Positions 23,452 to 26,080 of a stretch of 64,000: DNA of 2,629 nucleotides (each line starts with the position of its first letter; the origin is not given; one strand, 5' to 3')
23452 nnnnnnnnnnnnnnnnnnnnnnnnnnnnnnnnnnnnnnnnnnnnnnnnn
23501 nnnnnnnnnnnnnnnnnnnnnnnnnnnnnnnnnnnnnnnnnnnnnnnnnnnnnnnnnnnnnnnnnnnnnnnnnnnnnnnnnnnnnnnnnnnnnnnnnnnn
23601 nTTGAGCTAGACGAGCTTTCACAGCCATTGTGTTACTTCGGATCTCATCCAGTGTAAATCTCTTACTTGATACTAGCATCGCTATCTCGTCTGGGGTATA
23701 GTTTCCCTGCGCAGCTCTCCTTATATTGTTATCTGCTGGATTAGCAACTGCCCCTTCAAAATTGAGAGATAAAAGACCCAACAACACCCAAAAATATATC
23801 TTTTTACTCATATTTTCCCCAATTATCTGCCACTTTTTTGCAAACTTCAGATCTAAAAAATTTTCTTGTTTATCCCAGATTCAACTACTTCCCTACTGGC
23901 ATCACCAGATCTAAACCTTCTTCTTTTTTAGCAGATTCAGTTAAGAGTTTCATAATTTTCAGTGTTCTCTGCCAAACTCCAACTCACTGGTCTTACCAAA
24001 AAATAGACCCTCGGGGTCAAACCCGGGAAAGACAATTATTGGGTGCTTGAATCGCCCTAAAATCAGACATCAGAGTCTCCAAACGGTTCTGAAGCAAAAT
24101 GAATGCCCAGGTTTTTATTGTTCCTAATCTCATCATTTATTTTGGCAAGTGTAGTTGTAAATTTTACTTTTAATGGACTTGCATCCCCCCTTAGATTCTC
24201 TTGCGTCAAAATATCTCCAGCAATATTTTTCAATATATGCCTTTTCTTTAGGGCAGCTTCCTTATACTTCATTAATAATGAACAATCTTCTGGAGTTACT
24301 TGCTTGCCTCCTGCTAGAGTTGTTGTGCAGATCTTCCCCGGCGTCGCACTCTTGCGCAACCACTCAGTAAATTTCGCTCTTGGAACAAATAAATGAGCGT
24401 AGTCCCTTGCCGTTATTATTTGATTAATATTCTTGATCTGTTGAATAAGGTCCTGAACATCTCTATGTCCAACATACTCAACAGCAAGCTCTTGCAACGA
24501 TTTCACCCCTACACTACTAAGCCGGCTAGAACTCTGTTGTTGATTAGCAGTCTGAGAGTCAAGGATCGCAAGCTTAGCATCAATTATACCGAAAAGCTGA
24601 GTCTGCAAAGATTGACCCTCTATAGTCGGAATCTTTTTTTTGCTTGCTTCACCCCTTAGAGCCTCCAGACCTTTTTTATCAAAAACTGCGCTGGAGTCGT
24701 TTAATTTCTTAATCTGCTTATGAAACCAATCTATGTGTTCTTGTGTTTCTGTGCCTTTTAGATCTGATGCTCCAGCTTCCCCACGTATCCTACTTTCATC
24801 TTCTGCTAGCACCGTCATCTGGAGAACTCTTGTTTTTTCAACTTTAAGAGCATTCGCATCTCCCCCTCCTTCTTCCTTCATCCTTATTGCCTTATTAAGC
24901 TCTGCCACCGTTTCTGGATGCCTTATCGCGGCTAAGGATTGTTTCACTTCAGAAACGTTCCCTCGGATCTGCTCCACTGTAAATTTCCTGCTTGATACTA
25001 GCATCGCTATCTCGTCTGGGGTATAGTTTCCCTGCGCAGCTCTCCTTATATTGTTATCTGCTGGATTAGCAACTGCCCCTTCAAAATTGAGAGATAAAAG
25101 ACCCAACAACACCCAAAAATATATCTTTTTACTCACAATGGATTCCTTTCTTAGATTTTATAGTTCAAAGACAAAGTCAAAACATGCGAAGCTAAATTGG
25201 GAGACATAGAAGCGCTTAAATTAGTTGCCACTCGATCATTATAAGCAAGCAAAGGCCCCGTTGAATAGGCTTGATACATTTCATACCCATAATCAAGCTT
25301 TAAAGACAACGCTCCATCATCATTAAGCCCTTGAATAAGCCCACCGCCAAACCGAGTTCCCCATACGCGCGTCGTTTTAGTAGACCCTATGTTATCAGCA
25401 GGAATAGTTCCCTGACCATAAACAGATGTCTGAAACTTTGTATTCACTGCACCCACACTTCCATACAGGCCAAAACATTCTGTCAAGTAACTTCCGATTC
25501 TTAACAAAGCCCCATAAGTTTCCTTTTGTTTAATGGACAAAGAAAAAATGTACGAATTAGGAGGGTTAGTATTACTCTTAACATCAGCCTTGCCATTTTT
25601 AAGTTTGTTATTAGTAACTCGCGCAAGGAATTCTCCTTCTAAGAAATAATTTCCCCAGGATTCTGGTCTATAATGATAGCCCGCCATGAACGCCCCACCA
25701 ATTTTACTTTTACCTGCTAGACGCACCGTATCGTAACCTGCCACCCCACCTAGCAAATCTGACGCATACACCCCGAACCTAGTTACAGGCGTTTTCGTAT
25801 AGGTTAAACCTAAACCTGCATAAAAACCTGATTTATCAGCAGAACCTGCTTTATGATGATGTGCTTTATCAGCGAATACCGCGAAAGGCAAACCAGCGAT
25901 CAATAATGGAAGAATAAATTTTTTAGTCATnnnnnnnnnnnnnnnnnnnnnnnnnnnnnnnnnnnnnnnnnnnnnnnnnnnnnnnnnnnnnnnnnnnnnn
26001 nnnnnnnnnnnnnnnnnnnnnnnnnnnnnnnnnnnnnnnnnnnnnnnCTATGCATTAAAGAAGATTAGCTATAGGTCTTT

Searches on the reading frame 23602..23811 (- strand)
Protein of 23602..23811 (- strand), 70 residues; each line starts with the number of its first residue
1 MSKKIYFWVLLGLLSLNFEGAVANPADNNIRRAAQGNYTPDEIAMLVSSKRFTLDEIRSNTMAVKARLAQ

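Call 11: find_related_loci(query=A2, collection=genome_contigs, flank=10000)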
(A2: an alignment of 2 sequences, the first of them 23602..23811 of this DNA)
Query A2 (70 aa) in genome_contigs; peptide patterns used: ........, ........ (x = any residue, [..] = any of these).
16 stretches matched a pattern, but none encodes a relative of the query by tblastn (E <= 1e-3).

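Call 29: find_related_loci(query=A2, collection=metagenome_contigs, flank=10000)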
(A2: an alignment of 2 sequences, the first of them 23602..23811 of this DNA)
Query A2 (70 aa) in metagenome_contigs; peptide patterns used: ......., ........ (x = any residue, [..] = any of these).
600 stretches matched a pattern, but none encodes a relative of the query by tblastn (E <= 1e-3).

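Call 69: find_related_loci(query=A2, collection=viral_contigs, flank=5000)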
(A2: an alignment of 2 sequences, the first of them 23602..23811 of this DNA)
Query A2 (70 aa) in viral_contigs; peptide patterns used: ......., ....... (x = any residue, [..] = any of these).
95 stretches matched a pattern, but none encodes a relative of the query by tblastn (E <= 1e-3).

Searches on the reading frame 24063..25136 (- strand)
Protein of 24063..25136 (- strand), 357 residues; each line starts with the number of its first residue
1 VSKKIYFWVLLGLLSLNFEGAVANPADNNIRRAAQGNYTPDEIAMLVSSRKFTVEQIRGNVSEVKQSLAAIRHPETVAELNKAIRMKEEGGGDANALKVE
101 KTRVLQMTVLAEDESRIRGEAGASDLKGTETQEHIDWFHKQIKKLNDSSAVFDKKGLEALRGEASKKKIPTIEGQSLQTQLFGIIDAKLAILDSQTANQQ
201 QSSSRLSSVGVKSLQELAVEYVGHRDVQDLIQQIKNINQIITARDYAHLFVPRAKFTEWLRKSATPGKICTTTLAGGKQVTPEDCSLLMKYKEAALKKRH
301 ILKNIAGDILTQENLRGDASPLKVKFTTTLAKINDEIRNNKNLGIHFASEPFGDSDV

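Call 7: search_protein_families(library=pfam, proteins=[window:24063-25136:-], max_evalue=0.1)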
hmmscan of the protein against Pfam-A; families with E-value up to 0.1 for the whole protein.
window:24063-25136:- (357 aa): 0 families

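Call 8: find_homologous_proteins(query=window:24063-25136:-, max_evalue=0.01)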
Query window:24063-25136:- (357 aa): 2 proteins with E <= 0.01 among 5035 candidates.
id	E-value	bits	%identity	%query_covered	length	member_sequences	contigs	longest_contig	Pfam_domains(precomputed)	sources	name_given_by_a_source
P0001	5.7e-229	777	100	100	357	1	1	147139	-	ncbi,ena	ncbi:MAG: hypothetical protein WCG05_01065 [Alphaproteobacteria bacterium]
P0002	1.1e-27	115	82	20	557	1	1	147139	-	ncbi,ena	ncbi:MAG: hypothetical protein WCG05_01060 [Alphaproteobacteria bacterium]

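Call 12: find_encoding_contigs(protein=P0001, flank=10000, max_places=6)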
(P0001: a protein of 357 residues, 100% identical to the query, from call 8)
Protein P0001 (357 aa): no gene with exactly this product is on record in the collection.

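Call 27: predict_structure(protein=window:24063-25136:-)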
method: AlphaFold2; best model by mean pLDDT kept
length: 357 residues; sequences in the alignment: 1
mean_pLDDT: 46.6   pTM: 0.26
mean pLDDT of the five models: 46.6, 44.6, 43.9, 42.9, 41.9
residues with pLDDT >= 90: 0; 70-90: 53; 50-70: 59; < 50: 245
segments of 3 or more residues with pLDDT < 50: 16-77, 90-92, 100-128, 197-268, 270-279, 296-357
pLDDT, mean of each block of 10 residues (from residue 1): 70 44 36 40 38 36 32 42 57 51 44 38 41 73 62 75 78 74 77 55 30 34 36 39 35 42 44 44 54 49 40 34 36 38 29 27
secondary structure, 60 per line:
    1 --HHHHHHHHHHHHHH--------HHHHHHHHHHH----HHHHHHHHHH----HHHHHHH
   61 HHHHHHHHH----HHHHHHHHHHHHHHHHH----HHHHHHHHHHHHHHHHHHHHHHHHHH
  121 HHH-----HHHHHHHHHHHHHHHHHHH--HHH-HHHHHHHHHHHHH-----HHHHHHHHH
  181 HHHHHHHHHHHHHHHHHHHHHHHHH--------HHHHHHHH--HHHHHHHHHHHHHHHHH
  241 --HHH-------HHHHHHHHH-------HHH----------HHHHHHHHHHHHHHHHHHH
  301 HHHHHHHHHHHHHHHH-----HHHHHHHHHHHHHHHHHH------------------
elements in order: H3-16 H25-35 H40-49 H54-69 H74-90 H95-123 H129-147 H154-166 H172-205 H214-221 H224-240 H253-261 H282-316 H322-339

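Call 28: search_protein_representatives(protein=window:24063-25136:-)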
Query: 357 residues. Proteins with E-value up to 0.001 (for the whole library): 2; up to 1e-10: 2; up to 1e-30: 1. The best 2 are listed.
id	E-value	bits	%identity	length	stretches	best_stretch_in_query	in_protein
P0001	1.8e-229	776.7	100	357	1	1-357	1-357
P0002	3.4e-28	115.3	71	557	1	1-84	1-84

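Call 30: search_protein_families(library=ncbifam, proteins=[window:24063-25136:-], max_evalue=0.1)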
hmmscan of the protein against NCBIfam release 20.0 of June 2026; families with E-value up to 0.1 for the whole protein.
window:24063-25136:- (357 aa): 0 families

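Call 32: search_solved_structures(query=window:24063-25136:-, max_evalue=1)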
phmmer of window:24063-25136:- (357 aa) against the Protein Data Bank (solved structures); distinct sequences matched with E-value up to 1: 1.
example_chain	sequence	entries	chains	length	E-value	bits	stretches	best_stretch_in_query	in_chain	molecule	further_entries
5u2p_A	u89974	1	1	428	0.17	14.4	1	73-141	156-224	Sugar ABC transporter substrate-binding protein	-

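Call 33: list_cluster_members(proteins=[P0001, P0002, P0003])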
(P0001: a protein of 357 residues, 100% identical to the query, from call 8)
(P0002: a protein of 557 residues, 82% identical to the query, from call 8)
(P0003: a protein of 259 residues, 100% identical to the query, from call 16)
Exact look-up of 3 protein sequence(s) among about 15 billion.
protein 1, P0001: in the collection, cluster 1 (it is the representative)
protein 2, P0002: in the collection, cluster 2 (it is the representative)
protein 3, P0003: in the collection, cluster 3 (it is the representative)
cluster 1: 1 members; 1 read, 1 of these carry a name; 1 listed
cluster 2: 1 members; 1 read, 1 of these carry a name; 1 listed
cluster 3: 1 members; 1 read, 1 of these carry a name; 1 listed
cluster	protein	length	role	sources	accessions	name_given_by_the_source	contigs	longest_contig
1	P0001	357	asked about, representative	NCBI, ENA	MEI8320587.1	MAG: hypothetical protein WCG05_01065 [Alphaproteobacteria bacterium]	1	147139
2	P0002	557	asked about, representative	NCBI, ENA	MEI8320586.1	MAG: hypothetical protein WCG05_01060 [Alphaproteobacteria bacterium]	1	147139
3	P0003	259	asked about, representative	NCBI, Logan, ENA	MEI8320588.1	MAG: hypothetical protein WCG05_01070 [Alphaproteobacteria bacterium]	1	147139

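Call 47: search_protein_families(library=pfam, proteins=[window:24066-24926:-], max_evalue=10)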
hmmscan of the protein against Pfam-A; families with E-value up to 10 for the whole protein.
window:24066-24926:- (287 aa): 1 family
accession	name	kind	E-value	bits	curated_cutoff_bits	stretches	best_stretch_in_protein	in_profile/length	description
PF15498.11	Dendrin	-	0.084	12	27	1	31-140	416-521/656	Nephrin and CD2AP-binding protein, Dendrin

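Call 48: search_protein_families(library=padloc, proteins=[window:24063-25136:-], max_evalue=1)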
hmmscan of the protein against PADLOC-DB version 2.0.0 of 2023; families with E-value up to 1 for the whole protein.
window:24063-25136:- (357 aa): 0 families

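Call 54: fold_search(model_id=the predicted structure, library=pdb)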
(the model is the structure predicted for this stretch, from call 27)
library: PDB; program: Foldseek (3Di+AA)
matches with E <= 10: 30; with E <= 0.001: 0
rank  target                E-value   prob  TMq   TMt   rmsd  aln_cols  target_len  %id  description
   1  6w82_A                1.2e+00  0.12  0.19  0.24  29.6       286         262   12  K2P2.1 (TREK-1), 50 mM K+ (released 2021-01-27)
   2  8xku_C                1.6e+00  0.03  0.09  0.04  28.2       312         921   18  Cryo-EM structure of the Ycf2-FtsHi motor complex from Arabidopsis in ATP-bound state (released 2024-09-11)
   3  2h9d_B                2.4e+00  0.15  0.10  0.33  11.5        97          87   23  Pyruvate-Bound Structure of the Isochorismate-Pyruvate Lyase from Pseudomonas aerugionsa (released 2006-08-15)
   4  7z8j_f                2.6e+00  0.03  0.11  0.08  22.7       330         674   12  Cytoplasmic dynein (A2) bound to BICDR1 (released 2022-07-27)
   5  3hgw_B                3.3e+00  0.20  0.10  0.37  12.6        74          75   22  Apo Structure of Pseudomonas aeruginosa Isochorismate-Pyruvate Lyase I87T mutant (released 2009-06-30)
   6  2h9d_D                3.3e+00  0.13  0.11  0.29  11.5       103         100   22  Pyruvate-Bound Structure of the Isochorismate-Pyruvate Lyase from Pseudomonas aerugionsa (released 2006-08-15)
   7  2h9d_A                4.6e+00  0.12  0.10  0.33  12.4        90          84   17  Pyruvate-Bound Structure of the Isochorismate-Pyruvate Lyase from Pseudomonas aerugionsa (released 2006-08-15)
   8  6zsj_D                4.6e+00  0.07  0.11  0.26  16.8       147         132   13  The mechanism of activation of the actin binding protein EHBP1 by Rab8 family members. (released 2020-09-02)
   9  8de8_A                5.5e+00  0.04  0.17  0.21  30.7       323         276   12  Cryo-EM structure of the zebrafish two pore domain K+ channel TREK1 (K2P2.1) in DDM/POPA mixed micelles (released 2023-03-08)
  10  3hgx_A                5.8e+00  0.11  0.11  0.32  11.4       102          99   18  Crystal Structure of Pseudomonas aeruginosa Isochorismate-Pyruvate Lyase K42A mutant in complex with salicylate and py (released 2009-06-30)
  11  4l6y_A                5.8e+00  0.02  0.14  0.12  50.1       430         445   10  Structure of the microtubule associated protein PRC1 (Protein Regulator of Cytokinesis 1) (released 2013-07-17)
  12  6zsj_C                6.1e+00  0.09  0.14  0.34  16.9       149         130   10  The mechanism of activation of the actin binding protein EHBP1 by Rab8 family members. (released 2020-09-02)
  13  3hgw_C                6.9e+00  0.12  0.10  0.34  11.7        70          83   18  Apo Structure of Pseudomonas aeruginosa Isochorismate-Pyruvate Lyase I87T mutant (released 2009-06-30)
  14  2h9c_A                6.9e+00  0.08  0.10  0.32  11.3        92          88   20  Native Crystal Structure of the Isochorismate-Pyruvate Lyase from Pseudomonas aeruginosa (released 2006-08-15)
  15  6he3_A                7.3e+00  0.16  0.14  0.12  11.2        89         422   21  Pseudomonas aeruginosa Seryl-tRNA Synthetase in Complex with 5'-O-(N-(L-seryl)-sulfamoyl)cytidine (released 2019-12-04)
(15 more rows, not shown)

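Call 70: search_dna_similar(query=window:24063-25136:-, collection=plasmids, mode=protein, max_evalue=0.001, max_rows=10)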
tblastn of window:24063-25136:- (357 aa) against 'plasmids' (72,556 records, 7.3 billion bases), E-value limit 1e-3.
No match.

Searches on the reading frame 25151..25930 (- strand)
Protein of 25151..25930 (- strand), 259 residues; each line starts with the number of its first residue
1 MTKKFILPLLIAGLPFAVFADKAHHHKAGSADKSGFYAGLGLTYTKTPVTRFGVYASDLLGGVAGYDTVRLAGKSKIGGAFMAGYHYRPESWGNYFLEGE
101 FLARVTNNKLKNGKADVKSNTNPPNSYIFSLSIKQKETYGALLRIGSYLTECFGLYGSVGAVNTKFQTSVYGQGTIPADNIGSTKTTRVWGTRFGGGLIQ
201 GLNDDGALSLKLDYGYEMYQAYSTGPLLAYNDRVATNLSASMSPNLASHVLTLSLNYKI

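Call 7: search_protein_families(library=pfam, proteins=[window:25151-25930:-], max_evalue=0.1)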
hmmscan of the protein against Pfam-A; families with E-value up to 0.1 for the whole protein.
window:25151-25930:- (259 aa): 1 family
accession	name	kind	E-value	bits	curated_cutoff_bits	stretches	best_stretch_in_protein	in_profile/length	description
PF13505.12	OMP_b-brl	-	4.9e-05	24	28.7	1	28-229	15-158/175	Outer membrane protein beta-barrel domain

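Call 16: find_homologous_proteins(query=window:25151-25930:-, max_evalue=0.001)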
Query window:25151-25930:- (259 aa): 1 proteins with E <= 0.001 among 1328 candidates.
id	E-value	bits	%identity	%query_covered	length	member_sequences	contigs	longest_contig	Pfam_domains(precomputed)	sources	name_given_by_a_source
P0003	9.6e-169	578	100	100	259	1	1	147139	-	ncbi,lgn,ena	ncbi:MAG: hypothetical protein WCG05_01070 [Alphaproteobacteria bacterium]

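Call 30: search_protein_families(library=ncbifam, proteins=[window:25151-25930:-], max_evalue=0.1)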
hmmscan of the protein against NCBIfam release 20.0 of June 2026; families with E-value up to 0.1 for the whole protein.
window:25151-25930:- (259 aa): 0 families

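Call 38: search_solved_structures(query=window:25151-25930:-, max_evalue=10)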
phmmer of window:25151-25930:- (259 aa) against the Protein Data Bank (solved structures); distinct sequences matched with E-value up to 10: 1.
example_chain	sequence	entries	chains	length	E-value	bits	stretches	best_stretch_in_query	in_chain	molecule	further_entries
6z34_A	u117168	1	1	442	0.11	15.4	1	20-56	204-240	CymD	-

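Call 47: search_protein_families(library=pfam, proteins=[window:25151-25930:-], max_evalue=10)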
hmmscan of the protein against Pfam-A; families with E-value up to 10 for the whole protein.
window:25151-25930:- (259 aa): 1 family
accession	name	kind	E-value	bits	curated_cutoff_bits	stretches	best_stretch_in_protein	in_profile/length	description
PF13505.12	OMP_b-brl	-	4.9e-05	24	28.7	1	28-229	15-158/175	Outer membrane protein beta-barrel domain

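Call 48: search_protein_families(library=padloc, proteins=[window:25151-25930:-], max_evalue=1)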
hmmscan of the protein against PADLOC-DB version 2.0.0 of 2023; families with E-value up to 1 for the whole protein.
window:25151-25930:- (259 aa): 0 families

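Call 56: find_encoding_contigs(protein=P0003, flank=10000, max_places=10)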
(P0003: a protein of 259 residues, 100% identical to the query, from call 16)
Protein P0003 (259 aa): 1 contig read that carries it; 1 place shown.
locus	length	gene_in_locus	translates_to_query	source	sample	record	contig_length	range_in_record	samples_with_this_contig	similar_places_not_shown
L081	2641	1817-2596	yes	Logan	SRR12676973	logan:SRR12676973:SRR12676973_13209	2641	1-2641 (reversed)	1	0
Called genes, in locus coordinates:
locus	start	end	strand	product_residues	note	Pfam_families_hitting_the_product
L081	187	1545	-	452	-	PF00083:Sugar_tr, PF07690:MFS_1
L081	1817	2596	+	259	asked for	-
